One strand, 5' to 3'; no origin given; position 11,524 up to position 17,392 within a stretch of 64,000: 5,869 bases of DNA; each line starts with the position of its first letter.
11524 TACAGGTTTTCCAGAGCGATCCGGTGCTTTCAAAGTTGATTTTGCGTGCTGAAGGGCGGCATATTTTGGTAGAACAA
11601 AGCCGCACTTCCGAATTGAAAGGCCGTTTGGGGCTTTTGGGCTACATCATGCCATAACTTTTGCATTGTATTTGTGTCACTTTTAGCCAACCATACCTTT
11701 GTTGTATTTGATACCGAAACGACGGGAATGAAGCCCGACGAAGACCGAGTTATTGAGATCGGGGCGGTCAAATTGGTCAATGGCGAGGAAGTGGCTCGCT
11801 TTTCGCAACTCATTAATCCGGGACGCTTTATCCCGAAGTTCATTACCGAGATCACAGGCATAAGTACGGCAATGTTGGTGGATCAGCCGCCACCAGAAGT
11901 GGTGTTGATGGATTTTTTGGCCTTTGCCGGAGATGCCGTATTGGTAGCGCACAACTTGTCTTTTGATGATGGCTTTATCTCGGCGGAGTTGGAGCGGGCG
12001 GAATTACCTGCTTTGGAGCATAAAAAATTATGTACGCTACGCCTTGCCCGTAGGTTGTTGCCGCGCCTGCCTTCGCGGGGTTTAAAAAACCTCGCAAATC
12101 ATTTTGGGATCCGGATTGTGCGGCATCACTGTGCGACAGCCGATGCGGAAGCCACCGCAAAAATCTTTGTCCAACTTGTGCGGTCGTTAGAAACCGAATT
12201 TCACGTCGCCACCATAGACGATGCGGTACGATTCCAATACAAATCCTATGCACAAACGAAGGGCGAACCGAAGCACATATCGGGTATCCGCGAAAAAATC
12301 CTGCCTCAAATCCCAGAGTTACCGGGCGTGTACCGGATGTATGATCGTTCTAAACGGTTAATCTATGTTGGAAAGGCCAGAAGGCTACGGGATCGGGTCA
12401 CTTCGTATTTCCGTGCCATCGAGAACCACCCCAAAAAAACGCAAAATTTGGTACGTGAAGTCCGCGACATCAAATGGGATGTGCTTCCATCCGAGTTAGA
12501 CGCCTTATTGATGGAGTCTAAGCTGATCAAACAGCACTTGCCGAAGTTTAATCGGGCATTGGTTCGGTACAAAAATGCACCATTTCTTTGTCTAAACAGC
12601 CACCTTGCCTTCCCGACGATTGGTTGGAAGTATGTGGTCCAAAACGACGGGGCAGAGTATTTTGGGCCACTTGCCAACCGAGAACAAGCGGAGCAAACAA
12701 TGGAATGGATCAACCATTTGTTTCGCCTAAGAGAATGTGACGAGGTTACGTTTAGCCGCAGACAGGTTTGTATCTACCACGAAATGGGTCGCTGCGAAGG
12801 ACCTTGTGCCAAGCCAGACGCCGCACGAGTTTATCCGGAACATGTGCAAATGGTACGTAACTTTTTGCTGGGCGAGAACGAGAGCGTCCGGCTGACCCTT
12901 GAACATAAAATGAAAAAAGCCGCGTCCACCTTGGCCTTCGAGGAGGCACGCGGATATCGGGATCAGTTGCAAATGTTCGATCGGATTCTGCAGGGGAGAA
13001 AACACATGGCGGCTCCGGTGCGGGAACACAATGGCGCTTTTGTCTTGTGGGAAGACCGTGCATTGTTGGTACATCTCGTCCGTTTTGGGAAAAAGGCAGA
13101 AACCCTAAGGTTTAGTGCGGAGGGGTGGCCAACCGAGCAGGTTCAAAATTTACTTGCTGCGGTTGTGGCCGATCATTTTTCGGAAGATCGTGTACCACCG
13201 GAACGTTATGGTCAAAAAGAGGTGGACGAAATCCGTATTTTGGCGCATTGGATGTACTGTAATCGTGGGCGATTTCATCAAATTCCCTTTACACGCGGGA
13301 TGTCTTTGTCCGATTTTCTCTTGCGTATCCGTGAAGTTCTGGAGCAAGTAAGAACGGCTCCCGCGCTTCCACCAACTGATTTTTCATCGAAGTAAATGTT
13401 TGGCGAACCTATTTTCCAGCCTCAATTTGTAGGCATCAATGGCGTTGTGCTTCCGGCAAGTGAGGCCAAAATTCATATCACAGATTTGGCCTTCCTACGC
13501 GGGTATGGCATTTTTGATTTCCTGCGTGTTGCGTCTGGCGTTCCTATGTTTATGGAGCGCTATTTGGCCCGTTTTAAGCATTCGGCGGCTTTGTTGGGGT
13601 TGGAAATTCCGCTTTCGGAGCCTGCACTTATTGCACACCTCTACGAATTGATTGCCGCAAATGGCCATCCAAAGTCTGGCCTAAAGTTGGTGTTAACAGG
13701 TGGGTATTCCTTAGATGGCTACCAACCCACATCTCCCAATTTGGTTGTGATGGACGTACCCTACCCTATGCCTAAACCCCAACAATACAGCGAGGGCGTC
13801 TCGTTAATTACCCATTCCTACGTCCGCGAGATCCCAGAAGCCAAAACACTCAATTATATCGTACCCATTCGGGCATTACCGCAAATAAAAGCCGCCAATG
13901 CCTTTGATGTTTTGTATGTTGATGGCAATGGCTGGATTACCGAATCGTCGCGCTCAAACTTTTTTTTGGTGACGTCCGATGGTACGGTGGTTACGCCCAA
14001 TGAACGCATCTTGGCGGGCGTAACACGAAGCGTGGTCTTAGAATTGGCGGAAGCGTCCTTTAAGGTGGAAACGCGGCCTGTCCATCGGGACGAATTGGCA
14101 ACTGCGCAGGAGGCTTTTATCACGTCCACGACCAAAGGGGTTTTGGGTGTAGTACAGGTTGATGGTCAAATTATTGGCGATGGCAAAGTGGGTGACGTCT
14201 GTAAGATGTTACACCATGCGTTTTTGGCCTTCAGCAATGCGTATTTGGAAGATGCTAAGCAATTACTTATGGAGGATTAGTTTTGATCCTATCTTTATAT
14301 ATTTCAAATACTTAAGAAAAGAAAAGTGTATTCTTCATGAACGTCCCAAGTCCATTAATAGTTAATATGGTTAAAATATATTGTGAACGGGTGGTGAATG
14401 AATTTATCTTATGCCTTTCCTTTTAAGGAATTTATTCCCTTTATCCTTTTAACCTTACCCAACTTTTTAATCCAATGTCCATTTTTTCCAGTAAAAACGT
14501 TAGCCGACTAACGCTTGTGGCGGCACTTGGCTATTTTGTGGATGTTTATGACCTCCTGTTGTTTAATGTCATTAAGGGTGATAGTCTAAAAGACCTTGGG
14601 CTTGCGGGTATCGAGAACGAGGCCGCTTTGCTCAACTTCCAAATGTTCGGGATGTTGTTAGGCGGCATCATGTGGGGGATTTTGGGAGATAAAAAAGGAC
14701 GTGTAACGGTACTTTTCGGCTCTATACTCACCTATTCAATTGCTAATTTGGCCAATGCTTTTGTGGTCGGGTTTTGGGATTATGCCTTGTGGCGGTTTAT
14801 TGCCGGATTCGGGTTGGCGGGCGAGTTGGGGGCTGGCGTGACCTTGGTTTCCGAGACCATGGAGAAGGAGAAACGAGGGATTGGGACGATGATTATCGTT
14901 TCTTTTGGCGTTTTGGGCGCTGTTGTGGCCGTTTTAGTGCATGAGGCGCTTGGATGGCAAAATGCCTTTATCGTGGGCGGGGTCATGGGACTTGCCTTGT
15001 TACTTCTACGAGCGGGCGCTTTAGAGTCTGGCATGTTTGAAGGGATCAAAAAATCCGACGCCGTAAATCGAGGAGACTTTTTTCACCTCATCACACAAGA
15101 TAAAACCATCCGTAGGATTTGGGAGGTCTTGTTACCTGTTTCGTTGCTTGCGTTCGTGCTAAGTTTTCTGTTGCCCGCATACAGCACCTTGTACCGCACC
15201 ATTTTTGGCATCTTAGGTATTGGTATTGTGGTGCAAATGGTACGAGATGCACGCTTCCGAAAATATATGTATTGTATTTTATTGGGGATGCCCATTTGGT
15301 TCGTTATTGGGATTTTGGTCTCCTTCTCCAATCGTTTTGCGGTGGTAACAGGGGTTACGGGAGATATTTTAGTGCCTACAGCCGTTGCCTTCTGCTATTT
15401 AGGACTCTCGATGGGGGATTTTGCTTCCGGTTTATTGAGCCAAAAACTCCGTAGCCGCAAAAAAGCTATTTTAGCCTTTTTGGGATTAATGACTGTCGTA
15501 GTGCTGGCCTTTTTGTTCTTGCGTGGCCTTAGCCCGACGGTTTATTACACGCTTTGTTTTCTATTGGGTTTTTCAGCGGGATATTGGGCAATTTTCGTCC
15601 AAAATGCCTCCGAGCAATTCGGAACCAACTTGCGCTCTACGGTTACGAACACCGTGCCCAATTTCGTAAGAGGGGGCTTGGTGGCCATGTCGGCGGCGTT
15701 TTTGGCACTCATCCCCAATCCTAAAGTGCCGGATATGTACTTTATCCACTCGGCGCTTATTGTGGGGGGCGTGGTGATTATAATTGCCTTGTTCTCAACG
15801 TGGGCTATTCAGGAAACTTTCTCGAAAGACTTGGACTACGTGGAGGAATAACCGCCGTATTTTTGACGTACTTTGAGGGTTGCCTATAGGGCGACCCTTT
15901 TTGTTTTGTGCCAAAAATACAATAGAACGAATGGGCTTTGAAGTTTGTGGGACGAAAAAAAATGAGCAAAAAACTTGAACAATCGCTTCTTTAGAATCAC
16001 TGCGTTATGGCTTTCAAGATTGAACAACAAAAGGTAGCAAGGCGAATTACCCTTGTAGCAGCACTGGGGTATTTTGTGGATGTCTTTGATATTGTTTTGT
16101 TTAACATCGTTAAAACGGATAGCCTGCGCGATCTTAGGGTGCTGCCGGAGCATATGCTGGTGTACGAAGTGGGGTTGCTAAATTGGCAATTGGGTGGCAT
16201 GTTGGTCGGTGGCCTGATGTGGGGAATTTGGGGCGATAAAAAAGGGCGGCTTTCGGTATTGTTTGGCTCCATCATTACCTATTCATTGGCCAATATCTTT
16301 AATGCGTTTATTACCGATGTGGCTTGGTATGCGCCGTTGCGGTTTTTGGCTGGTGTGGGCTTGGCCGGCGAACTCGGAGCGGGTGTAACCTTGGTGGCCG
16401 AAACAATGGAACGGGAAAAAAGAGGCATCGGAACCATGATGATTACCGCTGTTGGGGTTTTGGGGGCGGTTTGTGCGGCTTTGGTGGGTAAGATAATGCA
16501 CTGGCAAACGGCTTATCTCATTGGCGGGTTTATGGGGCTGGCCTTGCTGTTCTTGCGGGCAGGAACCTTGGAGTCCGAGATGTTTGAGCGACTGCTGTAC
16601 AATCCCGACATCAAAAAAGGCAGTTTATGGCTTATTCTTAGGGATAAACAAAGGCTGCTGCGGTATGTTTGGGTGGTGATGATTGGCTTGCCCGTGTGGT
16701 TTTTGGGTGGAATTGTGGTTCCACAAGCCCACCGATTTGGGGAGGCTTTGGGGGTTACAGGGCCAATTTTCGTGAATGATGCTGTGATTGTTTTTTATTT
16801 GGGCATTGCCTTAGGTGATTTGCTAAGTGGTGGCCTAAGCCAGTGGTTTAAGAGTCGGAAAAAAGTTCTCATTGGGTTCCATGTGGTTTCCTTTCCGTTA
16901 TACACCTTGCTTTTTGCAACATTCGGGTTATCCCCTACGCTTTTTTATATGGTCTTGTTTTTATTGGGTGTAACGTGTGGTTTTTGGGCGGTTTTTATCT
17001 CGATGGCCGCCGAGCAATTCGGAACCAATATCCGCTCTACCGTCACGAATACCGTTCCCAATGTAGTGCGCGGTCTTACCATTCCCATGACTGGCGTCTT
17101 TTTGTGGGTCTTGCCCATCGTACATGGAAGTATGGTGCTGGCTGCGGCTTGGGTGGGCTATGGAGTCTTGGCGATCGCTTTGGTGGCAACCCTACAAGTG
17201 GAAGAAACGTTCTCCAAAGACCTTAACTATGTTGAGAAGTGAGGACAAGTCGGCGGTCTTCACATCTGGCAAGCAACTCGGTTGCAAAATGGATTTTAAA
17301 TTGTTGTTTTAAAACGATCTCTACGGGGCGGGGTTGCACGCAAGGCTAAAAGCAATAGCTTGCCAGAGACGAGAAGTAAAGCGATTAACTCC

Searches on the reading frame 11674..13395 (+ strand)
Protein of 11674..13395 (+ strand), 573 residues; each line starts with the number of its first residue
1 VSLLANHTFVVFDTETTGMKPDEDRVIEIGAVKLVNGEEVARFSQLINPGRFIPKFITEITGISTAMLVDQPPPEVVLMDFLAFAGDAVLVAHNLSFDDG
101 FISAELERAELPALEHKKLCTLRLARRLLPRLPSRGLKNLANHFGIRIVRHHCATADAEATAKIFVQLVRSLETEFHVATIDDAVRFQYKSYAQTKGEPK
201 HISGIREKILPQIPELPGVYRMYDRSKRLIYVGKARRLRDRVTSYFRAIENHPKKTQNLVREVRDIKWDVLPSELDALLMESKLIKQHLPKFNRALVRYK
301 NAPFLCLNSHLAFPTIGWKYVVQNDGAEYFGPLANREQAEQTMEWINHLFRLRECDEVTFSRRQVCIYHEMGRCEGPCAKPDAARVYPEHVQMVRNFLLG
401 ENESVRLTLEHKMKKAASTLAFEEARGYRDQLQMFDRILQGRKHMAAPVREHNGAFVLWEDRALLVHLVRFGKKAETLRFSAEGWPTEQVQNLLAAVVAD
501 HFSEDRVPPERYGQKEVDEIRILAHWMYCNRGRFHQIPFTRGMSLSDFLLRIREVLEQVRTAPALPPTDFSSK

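Call 67: search_protein_families(library=pfam, proteins=[window:11674-13395:+], max_evalue=0.00001)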
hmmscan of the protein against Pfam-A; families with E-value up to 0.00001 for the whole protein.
window:11674-13395:+ (573 aa): 2 families
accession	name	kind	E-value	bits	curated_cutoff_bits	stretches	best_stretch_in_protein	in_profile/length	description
PF00929.31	RNase_T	-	9.8e-40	137.2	24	1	10-165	1-164/164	Exonuclease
PF01541.30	GIY-YIG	-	4.5e-08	33.7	22.6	1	218-292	3-77/78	GIY-YIG catalytic domain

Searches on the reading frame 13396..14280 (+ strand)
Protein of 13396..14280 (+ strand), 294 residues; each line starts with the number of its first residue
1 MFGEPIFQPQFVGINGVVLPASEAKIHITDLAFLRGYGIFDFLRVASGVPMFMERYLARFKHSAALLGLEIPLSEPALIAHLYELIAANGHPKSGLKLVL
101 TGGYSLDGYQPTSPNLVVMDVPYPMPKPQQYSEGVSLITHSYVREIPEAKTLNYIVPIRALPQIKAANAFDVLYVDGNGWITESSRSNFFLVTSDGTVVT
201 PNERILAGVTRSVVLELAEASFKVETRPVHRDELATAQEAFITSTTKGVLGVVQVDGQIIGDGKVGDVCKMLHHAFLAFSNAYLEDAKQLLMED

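Call 67: search_protein_families(library=pfam, proteins=[window:13396-14280:+], max_evalue=0.00001)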
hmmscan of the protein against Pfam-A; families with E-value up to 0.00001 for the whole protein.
window:13396-14280:+ (294 aa): 1 family
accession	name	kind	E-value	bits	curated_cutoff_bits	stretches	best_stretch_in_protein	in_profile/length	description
PF01063.24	Aminotran_4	-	7.8e-46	157.1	28.5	1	38-254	1-222/223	Amino-transferase class IV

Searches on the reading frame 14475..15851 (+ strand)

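Call 67: search_protein_families(library=pfam, proteins=[window:14475-15851:+], max_evalue=0.00001)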
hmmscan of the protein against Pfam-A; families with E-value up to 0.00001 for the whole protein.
window:14475-15851:+ (458 aa): 2 families
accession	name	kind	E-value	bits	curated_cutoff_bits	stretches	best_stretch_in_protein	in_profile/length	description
PF07690.21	MFS_1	-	3.6e-23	82.5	33.4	1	17-391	2-332/347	Major Facilitator Superfamily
PF00083.30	Sugar_tr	-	2.8e-08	33.5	22.3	1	51-178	50-187/452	Sugar (and other) transporter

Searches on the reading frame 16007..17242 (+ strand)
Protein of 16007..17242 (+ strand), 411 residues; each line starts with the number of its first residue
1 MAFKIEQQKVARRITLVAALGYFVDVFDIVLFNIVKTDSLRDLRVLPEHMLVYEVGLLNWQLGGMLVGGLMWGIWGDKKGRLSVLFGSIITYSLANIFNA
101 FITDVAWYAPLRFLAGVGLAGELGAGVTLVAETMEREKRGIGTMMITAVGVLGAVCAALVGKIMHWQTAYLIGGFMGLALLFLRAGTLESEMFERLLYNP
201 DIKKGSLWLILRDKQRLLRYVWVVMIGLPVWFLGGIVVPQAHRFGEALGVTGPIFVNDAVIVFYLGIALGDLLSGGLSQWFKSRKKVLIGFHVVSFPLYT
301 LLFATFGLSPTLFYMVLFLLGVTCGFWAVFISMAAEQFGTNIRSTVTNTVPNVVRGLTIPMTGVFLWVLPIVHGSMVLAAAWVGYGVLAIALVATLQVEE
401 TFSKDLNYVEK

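Call 67: search_protein_families(library=pfam, proteins=[window:16007-17242:+], max_evalue=0.00001)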
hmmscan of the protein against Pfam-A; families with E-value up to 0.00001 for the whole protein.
window:16007-17242:+ (411 aa): 2 families
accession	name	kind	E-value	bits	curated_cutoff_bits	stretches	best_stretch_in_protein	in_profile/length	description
PF07690.21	MFS_1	-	7.7e-21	74.8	33.4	1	61-347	41-332/347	Major Facilitator Superfamily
PF00083.30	Sugar_tr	-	1.6e-06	27.8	22.3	1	62-164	56-161/452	Sugar (and other) transporter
